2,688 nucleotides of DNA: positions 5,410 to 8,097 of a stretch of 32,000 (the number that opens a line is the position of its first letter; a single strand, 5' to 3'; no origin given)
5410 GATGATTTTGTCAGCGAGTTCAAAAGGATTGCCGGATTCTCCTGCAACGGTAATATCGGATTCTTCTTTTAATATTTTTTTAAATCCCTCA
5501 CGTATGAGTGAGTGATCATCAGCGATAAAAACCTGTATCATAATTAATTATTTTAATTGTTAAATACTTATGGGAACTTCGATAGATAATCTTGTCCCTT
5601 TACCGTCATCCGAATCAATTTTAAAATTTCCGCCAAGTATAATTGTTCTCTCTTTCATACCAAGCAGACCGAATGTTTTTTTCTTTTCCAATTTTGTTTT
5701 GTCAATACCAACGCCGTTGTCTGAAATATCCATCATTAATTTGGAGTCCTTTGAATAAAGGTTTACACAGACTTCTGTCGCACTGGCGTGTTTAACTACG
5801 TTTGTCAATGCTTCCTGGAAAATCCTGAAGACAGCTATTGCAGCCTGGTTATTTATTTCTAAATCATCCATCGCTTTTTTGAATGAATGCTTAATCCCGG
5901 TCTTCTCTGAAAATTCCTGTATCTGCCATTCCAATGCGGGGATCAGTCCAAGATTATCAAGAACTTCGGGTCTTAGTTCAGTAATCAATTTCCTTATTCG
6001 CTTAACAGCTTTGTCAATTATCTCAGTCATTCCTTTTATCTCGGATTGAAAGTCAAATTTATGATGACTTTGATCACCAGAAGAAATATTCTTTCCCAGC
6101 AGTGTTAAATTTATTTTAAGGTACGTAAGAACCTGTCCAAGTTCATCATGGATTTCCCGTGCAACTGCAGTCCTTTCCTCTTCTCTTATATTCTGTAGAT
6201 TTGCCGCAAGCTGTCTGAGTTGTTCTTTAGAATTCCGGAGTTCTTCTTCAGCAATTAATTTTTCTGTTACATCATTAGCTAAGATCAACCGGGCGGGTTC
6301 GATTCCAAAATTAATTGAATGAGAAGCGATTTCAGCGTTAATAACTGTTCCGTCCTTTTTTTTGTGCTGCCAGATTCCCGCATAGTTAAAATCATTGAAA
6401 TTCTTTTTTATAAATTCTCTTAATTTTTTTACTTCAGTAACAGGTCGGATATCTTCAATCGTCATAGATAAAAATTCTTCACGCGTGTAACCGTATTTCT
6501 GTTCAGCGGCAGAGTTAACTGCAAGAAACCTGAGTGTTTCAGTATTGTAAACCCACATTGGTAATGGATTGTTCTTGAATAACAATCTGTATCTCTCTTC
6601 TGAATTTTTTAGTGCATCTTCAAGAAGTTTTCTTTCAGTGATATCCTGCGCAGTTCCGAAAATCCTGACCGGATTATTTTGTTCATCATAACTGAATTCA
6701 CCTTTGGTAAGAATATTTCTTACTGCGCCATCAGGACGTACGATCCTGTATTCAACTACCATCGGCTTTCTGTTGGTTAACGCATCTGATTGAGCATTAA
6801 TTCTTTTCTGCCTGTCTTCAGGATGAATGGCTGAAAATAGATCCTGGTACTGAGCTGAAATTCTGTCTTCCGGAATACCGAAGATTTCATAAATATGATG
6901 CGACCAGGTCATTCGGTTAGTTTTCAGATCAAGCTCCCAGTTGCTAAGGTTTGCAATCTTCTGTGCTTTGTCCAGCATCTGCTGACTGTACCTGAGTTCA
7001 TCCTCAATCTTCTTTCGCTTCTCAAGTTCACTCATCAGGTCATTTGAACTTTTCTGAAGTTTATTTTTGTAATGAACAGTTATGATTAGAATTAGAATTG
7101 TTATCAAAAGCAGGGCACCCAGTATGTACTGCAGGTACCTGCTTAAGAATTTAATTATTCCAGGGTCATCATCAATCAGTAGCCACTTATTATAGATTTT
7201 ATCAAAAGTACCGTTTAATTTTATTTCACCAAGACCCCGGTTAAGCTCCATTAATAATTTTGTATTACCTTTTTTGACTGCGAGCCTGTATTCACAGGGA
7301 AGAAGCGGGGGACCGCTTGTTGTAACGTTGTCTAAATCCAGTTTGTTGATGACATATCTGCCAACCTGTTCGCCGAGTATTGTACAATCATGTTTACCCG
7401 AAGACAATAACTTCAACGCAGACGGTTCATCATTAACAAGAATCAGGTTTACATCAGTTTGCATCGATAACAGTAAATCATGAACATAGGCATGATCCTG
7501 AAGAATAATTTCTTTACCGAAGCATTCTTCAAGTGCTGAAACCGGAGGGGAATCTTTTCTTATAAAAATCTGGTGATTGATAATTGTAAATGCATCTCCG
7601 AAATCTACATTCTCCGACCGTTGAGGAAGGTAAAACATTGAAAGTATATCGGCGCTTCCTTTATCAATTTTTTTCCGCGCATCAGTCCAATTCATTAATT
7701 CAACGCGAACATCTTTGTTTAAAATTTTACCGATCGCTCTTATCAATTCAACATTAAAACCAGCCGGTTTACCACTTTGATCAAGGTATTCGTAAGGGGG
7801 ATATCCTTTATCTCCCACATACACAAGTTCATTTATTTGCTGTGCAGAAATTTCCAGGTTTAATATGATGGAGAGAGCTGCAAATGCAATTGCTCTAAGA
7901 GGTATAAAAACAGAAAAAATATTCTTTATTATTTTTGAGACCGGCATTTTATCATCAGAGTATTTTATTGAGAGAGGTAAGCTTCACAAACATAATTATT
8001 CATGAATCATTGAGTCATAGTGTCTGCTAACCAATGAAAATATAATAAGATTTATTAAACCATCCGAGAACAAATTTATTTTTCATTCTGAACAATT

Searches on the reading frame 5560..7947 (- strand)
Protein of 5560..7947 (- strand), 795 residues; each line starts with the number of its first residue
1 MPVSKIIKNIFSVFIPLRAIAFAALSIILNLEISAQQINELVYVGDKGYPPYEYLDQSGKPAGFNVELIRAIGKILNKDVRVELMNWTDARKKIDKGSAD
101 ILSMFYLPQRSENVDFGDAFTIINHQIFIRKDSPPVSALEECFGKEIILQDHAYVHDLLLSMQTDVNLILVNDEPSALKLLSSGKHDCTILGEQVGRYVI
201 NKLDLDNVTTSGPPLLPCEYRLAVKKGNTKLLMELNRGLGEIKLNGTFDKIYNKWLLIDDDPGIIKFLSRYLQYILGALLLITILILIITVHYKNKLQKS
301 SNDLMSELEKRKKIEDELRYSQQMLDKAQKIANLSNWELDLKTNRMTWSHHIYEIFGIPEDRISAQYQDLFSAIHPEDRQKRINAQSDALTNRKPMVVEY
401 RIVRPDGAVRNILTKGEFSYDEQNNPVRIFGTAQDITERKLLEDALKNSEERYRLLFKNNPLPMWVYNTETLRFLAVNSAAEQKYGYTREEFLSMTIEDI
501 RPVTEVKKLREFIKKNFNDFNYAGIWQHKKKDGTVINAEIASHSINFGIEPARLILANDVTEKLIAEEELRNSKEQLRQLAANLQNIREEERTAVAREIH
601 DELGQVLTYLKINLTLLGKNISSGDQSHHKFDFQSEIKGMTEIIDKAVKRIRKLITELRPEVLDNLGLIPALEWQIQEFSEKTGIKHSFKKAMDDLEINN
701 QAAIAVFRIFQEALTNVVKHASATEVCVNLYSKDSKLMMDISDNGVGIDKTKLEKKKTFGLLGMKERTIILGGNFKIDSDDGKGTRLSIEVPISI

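Call 78: search_protein_families(library=pfam, proteins=[window:5560-7947:-], max_evalue=0.001)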
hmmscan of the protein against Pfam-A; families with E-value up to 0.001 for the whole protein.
window:5560-7947:- (795 aa): 8 families
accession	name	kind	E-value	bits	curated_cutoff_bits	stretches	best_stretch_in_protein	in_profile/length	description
PF00497.25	SBP_bac_3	-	2.3e-29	102.2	26.4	1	44-256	4-130/132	Bacterial extracellular solute-binding proteins, family 3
PF08447.18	PAS_3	-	3.1e-22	79.1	25.6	1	346-433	2-89/89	PAS fold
PF07730.19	HisKA_3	-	3e-12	47.4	24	1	591-663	1-68/68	Histidine kinase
PF02518.31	HATPase_c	-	3.8e-12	47.1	26.4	1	704-793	4-109/111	Histidine kinase-, DNA gyrase B-, and HSP90-like ATPase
PF13426.13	PAS_9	-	6e-10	39.8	27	1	463-562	3-103/103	PAS domain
PF00989.32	PAS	-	6.9e-09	36.2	22.6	0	451-541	1-92/113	PAS fold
PF13188.13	PAS_8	-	3.6e-07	30.3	21.8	1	451-505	1-55/65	PAS domain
PF08448.16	PAS_4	-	0.00014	22.5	23.1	0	355-440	27-109/110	PAS fold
